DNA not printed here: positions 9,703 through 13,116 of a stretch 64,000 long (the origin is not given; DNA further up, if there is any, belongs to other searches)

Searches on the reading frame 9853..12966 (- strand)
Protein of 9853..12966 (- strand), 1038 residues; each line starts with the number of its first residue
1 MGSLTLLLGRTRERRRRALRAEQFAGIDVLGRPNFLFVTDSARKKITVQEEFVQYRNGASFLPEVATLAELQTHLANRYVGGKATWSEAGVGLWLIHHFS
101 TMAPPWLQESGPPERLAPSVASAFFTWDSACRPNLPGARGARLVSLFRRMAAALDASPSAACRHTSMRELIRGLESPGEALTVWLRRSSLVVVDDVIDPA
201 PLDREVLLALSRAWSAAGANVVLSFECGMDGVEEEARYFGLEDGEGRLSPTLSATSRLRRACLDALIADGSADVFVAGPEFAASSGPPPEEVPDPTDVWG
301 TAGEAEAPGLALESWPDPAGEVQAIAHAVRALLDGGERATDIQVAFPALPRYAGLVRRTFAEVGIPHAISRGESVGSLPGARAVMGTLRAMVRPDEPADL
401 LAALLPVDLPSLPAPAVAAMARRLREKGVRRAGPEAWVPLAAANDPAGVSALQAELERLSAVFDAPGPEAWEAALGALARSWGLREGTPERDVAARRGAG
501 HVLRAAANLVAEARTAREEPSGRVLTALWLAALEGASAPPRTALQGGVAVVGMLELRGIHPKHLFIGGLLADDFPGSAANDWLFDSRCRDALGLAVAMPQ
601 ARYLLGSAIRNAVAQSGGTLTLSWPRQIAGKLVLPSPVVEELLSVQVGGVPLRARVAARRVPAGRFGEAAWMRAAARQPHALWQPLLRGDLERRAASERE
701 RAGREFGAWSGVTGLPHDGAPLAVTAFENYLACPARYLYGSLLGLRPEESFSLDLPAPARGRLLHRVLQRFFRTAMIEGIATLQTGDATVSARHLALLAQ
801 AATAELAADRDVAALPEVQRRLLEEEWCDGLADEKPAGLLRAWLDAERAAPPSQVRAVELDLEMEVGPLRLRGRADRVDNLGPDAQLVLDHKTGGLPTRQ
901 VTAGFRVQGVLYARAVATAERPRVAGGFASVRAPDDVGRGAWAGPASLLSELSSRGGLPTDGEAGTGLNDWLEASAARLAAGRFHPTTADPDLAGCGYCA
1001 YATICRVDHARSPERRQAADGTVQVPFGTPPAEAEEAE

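Call 62: search_protein_families(library=pfam, proteins=[window:9853-12966:-], max_evalue=0.001)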
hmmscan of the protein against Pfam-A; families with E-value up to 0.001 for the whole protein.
window:9853-12966:- (1038 aa): 1 family
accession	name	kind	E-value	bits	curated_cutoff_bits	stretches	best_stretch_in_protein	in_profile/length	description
PF12705.13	PDDEXK_1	-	3.2e-30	106.3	22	1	722-1006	2-247/247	PD-(D/E)XK nuclease superfamily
